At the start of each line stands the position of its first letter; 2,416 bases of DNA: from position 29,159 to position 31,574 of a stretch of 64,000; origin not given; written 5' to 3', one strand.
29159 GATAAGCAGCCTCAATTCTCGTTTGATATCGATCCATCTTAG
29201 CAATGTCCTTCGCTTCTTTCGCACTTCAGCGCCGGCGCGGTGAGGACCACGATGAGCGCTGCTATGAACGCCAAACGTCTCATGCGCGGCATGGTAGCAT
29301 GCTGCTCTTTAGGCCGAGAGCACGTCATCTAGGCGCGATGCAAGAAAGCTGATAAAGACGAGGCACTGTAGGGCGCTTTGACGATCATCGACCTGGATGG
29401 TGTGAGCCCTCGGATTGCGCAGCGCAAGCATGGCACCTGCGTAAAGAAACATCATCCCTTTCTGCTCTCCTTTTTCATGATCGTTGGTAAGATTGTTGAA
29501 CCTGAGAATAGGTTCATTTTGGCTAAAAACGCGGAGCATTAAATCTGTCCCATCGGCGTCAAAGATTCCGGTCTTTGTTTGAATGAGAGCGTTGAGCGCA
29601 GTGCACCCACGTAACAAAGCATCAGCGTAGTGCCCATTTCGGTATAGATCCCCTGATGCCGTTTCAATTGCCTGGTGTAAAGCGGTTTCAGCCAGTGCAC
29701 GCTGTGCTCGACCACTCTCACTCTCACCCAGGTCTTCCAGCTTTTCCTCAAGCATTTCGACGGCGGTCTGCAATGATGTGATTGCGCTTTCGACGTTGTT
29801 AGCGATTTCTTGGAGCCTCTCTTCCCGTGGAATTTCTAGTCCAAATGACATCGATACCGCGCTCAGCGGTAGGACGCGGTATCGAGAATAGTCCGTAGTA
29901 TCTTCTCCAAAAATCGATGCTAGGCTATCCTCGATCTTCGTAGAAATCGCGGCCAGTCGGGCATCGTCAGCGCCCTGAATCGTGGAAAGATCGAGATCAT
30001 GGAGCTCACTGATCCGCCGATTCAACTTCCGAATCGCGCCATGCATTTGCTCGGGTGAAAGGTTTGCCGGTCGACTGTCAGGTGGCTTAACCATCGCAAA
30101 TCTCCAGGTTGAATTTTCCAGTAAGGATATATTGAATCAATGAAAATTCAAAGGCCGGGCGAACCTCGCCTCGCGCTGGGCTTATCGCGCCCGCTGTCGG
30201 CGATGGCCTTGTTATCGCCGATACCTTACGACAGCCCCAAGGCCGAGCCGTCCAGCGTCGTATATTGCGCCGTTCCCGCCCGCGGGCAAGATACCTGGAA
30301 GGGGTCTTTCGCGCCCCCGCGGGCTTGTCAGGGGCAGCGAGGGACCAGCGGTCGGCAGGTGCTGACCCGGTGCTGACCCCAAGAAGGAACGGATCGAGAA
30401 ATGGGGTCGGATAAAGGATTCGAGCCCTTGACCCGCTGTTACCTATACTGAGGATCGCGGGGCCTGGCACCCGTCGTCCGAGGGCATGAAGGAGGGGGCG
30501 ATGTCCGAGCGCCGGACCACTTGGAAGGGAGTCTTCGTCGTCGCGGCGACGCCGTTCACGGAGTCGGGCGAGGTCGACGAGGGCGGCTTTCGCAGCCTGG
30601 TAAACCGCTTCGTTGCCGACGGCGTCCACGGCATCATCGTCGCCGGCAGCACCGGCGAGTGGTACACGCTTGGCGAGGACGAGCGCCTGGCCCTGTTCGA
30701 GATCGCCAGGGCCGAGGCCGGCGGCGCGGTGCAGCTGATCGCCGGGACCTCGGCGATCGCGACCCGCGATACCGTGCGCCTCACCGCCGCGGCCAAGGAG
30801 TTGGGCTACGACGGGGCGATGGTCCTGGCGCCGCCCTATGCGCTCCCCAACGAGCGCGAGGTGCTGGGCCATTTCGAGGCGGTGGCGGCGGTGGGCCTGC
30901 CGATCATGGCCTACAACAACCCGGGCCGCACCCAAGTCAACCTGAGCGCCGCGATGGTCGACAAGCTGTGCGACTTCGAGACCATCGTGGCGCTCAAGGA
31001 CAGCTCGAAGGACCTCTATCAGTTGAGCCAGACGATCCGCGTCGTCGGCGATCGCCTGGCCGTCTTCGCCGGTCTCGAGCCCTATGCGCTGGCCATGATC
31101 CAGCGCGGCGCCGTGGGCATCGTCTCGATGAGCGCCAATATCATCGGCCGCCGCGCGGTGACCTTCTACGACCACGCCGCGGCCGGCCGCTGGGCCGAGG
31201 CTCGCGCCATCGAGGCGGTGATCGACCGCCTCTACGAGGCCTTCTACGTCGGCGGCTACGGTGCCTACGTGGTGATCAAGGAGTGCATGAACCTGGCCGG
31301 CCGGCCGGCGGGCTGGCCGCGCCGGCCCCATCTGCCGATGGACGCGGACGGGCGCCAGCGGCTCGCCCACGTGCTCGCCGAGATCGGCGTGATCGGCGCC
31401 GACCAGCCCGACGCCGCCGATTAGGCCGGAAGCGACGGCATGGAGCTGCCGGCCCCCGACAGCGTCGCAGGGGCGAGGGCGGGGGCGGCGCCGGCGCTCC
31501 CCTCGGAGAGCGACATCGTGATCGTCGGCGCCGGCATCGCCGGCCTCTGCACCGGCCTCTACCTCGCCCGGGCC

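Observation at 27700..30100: AT-rich three-gene island: TIGR02391-type HEPN protein + 391-aa orphan + small tail-anchored membrane protein, a candidate undescribed defence/abortive-infection module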

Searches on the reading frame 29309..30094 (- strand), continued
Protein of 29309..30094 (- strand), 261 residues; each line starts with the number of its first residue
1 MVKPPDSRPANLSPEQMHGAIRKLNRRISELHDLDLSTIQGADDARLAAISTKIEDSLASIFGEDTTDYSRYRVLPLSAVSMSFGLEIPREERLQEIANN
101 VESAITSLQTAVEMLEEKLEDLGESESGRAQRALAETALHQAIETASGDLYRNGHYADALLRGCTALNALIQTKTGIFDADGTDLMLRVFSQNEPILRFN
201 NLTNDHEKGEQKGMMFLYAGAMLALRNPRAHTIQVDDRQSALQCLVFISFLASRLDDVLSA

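Call 91: search_protein_families(library=padloc, alignment_id=A4, max_evalue=0.00001)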
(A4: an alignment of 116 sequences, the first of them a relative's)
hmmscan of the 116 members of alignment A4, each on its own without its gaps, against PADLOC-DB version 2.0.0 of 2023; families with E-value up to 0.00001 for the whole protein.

A. member 1, L042:1084-2826:+ (581 aa): 0 families

B. families by the number of members that match (of 116 scanned): 331 families (the first 25 are shown)
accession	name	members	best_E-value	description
PDLC04135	mad3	3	8.8e-58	mads_3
PDLC02980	AriA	3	9.4e-19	-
PDLC03041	REase_I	2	2.4e-212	Type I restriction enzyme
PDLC03044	REase_I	2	7e-113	Type I restriction enzyme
PDLC03032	MTase_I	2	4.7e-111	Type I methyltransferase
PDLC03040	REase_I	2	1.4e-109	Type I restriction enzyme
PDLC03156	Specificity_I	2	5.9e-87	Type I specificity subunit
PDLC03101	Specificity_I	2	2.8e-72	Type I specificity subunit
PDLC03048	REase_I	2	8.1e-62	Type I restriction enzyme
PDLC03087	Specificity_I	2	2e-52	Type I specificity subunit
PDLC03353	MTase_II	2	3.2e-48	Type II methyltransferase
PDLC04134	mad2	2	4e-46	mads_2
PDLC03350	MTase_II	2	7.5e-36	Type II methyltransferase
PDLC03108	Specificity_I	2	2.7e-34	Type I specificity subunit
PDLC03387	MTase_II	2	1.6e-33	Type II methyltransferase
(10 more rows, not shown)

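Call 92: search_protein_families(library=pfam, alignment_id=A4, max_evalue=0.00001)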
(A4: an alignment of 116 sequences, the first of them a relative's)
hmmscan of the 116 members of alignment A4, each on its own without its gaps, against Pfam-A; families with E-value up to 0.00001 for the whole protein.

A. member 1, L042:1084-2826:+ (581 aa): 2 families
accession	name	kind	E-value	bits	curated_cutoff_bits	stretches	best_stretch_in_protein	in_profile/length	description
PF00350.29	Dynamin_N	-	2.7e-09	37.7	27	1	62-213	1-165/168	Dynamin family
PF01926.29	MMR_HSR1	-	2.4e-07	31.3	21.9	1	62-214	2-113/113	50S ribosome-binding GTPase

B. families by the number of members that match (of 116 scanned): 114 families (the first 25 are shown)
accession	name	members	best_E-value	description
PF04313.20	HSDR_N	3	7.5e-39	Type I restriction enzyme R protein N terminus (HSDR_N)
PF18766.7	SWI2_SNF2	2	8.3e-83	SWI2/SNF2 ATPase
PF00005.33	ABC_tran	2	1.1e-52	ABC transporter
PF00593.30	TonB_dep_Rec_b-barrel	2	3.1e-39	TonB dependent receptor-like, beta-barrel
PF01555.25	N6_N4_Mtase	2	4.5e-39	DNA methylase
PF04519.19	Bactofilin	2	4.2e-25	Polymer-forming cytoskeletal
PF22679.2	T1R_D3-like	2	2.6e-22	Type I restriction enzyme subunit R domain 3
PF04851.21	ResIII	2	2.4e-19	Type III restriction enzyme, res subunit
PF04055.27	Radical_SAM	2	1.6e-18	Radical SAM superfamily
PF13304.12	AAA_21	2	2.3e-18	AAA domain, putative AbiEii toxin, Type IV TA system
PF13646.12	HEAT_2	2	4.6e-15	HEAT repeats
PF00665.32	rve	2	2e-13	Integrase core domain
PF00350.29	Dynamin_N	2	2.7e-09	Dynamin family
PF13476.12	AAA_23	2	5.7e-08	AAA domain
PF01926.29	MMR_HSR1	2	2.4e-07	50S ribosome-binding GTPase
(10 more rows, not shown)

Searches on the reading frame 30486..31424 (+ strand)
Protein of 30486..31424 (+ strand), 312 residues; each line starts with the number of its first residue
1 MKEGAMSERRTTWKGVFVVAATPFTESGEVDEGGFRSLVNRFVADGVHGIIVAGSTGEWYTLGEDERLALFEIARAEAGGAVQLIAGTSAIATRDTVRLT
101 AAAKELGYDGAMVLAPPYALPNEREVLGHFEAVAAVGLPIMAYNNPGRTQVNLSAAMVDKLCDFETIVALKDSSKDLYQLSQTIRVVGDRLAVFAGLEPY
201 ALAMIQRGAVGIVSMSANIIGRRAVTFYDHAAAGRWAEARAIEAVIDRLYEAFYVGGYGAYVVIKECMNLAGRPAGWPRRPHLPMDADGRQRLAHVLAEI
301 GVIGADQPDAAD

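Call 44: list_cluster_members(proteins=[P0001, P0064, window:30486-31424:+, window:26180-27148:-, window:27732-27983:-])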
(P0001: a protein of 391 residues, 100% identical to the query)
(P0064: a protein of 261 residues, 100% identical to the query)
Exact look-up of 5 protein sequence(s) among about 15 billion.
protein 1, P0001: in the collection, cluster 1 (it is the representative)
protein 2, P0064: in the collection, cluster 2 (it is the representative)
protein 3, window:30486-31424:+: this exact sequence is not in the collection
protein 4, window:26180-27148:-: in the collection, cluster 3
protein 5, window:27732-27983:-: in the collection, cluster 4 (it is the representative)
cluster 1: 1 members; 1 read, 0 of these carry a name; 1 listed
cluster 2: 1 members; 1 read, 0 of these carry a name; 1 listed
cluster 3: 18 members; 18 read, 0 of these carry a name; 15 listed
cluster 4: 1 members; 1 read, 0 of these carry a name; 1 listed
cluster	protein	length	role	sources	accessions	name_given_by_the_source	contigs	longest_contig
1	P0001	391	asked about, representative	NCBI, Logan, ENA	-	-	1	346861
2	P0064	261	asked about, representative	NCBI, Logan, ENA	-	-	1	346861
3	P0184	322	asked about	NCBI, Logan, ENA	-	-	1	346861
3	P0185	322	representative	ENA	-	-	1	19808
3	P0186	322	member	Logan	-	-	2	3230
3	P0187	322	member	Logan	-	-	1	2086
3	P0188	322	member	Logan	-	-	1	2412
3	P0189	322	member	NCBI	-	-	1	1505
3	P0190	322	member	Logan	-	-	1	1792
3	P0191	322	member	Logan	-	-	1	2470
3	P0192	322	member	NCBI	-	-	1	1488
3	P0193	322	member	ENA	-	-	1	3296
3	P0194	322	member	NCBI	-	-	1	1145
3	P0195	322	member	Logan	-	-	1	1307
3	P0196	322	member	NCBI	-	-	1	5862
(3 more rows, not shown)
